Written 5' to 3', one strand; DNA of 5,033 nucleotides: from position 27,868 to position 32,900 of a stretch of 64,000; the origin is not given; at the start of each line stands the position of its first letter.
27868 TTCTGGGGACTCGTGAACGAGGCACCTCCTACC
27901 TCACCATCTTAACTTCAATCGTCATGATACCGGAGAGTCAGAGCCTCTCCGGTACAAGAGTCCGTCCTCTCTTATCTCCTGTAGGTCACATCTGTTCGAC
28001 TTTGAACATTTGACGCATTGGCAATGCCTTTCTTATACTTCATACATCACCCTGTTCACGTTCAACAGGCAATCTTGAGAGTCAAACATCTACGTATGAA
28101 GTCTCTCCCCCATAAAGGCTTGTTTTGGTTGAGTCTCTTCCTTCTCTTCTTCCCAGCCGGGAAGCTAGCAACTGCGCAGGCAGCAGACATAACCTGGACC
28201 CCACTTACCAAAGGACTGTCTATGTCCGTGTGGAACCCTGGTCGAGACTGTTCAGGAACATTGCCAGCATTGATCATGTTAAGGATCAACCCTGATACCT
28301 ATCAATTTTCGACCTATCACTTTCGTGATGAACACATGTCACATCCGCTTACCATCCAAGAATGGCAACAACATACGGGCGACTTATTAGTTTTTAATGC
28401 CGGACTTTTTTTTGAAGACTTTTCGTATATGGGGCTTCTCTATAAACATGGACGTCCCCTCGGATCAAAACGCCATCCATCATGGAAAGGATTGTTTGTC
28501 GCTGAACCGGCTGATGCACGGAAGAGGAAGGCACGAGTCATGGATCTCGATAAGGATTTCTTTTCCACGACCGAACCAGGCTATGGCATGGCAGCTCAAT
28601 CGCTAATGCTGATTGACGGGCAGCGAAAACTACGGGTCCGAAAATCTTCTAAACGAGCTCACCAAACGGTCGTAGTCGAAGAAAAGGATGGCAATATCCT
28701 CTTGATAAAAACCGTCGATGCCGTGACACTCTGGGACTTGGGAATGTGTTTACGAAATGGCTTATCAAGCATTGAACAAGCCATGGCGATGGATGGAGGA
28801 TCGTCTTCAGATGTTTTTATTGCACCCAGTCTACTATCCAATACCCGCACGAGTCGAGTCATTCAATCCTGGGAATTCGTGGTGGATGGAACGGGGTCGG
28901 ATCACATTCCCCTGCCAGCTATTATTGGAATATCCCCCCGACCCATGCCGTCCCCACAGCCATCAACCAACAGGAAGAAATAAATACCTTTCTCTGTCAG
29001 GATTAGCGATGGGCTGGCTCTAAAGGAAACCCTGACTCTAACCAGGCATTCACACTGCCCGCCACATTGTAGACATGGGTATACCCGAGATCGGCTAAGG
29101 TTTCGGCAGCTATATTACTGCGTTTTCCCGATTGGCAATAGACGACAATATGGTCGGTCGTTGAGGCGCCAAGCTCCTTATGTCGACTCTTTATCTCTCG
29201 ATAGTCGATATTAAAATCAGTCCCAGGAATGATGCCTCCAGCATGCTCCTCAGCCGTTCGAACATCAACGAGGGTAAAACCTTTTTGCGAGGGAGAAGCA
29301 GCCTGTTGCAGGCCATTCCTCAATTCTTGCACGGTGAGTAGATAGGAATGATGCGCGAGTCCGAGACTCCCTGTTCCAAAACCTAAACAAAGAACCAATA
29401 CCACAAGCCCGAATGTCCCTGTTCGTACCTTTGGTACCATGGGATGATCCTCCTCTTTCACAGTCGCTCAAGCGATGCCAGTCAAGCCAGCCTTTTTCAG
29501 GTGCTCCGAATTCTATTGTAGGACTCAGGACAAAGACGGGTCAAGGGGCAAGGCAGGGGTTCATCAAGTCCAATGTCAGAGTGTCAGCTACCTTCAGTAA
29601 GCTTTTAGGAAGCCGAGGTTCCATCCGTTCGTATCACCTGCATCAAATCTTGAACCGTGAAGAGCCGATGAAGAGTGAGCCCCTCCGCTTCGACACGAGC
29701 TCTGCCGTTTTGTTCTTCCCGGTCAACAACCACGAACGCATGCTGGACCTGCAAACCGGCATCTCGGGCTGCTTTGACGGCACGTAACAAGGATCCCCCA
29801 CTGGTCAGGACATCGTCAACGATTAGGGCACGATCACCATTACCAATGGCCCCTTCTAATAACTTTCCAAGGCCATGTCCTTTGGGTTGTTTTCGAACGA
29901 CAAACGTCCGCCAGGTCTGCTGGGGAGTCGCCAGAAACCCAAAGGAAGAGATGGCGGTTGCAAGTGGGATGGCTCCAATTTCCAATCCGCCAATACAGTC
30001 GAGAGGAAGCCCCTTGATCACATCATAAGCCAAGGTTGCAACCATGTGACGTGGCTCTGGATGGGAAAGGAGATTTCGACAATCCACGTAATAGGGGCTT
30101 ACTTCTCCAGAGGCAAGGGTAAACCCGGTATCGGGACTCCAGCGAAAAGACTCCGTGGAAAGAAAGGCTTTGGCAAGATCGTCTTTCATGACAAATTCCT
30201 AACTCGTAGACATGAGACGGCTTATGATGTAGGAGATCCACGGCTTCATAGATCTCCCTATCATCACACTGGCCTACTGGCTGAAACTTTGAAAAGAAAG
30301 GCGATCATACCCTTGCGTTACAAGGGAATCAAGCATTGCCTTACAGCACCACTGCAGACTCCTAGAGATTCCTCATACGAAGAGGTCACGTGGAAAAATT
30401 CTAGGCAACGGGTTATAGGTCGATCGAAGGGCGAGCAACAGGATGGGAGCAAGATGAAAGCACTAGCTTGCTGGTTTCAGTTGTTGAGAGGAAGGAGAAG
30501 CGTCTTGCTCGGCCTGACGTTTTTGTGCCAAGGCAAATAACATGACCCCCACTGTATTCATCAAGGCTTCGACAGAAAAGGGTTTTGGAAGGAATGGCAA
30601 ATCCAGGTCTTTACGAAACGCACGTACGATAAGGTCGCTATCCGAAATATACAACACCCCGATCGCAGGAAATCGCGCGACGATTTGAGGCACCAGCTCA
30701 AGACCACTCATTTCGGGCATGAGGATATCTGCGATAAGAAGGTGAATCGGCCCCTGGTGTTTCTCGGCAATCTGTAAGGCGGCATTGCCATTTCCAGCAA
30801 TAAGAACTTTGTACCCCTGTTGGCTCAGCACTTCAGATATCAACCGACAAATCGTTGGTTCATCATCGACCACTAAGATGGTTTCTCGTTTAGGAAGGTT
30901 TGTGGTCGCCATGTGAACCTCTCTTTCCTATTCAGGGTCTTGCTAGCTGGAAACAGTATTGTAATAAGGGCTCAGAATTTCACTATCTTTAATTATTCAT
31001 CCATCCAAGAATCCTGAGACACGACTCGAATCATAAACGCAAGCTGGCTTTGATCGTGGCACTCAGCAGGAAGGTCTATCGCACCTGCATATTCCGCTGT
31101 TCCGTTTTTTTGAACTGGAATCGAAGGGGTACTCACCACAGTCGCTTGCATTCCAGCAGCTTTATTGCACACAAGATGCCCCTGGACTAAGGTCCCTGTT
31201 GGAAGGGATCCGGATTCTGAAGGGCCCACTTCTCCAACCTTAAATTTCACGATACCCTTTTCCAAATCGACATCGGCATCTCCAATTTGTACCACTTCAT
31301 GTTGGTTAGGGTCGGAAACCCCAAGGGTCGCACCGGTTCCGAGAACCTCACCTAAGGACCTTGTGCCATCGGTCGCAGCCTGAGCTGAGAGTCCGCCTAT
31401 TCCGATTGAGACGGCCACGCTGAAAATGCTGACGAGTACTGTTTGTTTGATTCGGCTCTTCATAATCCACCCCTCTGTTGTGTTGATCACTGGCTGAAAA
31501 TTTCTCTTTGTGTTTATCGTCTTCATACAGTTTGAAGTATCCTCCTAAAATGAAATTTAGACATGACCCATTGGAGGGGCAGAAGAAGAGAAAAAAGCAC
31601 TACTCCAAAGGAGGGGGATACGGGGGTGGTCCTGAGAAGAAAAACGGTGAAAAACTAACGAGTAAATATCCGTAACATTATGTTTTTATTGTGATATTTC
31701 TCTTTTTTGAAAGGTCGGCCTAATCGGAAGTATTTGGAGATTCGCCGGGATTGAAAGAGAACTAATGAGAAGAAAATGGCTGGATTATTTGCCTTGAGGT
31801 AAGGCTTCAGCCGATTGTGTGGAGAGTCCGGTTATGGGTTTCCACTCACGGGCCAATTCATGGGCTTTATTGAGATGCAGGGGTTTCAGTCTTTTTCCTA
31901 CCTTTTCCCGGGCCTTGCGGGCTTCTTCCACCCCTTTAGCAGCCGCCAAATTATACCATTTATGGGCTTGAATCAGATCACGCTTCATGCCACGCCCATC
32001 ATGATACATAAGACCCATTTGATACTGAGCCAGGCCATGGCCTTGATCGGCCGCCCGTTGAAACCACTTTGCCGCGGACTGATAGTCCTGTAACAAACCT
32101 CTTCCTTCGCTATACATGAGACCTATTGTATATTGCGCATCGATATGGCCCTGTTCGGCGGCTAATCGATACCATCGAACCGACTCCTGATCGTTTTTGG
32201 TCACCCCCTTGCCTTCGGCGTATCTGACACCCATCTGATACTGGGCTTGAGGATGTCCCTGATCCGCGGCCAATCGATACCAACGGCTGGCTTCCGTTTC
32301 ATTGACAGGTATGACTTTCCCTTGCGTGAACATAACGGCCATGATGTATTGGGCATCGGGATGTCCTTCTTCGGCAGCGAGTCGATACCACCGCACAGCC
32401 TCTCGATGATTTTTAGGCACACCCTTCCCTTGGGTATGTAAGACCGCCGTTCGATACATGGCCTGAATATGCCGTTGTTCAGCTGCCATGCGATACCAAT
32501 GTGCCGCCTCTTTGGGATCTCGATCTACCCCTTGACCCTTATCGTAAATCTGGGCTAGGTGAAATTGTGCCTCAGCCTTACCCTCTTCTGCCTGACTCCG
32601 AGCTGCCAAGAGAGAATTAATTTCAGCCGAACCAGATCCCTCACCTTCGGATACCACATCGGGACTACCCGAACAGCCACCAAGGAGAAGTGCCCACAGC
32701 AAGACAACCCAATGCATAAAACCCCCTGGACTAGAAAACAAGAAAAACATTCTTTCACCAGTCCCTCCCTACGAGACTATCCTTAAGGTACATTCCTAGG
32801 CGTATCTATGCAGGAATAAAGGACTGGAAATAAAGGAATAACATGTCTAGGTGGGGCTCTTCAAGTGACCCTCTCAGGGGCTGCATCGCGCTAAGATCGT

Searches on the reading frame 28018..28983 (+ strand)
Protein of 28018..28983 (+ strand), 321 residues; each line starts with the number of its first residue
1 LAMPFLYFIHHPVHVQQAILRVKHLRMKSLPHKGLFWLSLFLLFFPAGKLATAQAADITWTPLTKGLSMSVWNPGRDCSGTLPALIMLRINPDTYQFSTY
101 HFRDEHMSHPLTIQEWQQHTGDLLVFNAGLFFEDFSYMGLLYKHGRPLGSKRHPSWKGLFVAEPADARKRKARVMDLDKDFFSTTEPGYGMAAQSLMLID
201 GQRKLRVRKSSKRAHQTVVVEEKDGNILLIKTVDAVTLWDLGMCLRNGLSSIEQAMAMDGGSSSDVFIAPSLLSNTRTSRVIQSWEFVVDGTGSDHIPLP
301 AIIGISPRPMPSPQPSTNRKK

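Call 7: search_protein_families(library=pfam, proteins=[window:28018-28983:+])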
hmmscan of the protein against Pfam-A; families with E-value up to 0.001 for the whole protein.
window:28018-28983:+ (321 aa): 1 family
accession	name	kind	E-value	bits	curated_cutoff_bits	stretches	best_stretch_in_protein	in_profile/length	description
PF09992.14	NAGPA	-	2.7e-07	31.4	25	1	125-269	6-147/169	Phosphodiester glycosidase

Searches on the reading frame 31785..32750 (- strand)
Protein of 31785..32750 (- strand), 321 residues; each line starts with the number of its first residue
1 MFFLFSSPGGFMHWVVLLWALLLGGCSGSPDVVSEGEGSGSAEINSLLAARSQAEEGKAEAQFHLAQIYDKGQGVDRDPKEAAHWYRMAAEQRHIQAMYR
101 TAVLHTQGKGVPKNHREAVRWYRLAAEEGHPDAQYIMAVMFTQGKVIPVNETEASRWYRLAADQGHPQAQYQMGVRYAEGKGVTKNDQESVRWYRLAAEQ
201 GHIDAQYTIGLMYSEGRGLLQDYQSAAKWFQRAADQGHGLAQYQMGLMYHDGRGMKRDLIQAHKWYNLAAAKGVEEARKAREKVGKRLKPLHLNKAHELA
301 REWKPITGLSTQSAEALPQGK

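Call 7: search_protein_families(library=pfam, proteins=[window:31785-32750:-])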
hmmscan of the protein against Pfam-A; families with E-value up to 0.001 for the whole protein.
window:31785-32750:- (321 aa): 2 families
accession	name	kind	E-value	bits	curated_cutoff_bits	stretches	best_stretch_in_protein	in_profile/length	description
PF08238.18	Sel1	-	3e-65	214.8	30.7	6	59-93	1-35/36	Sel1 repeat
PF23310.1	TPR_27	-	1.1e-10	41.6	27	0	87-141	20-71/110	Plant tetratrico peptide repeats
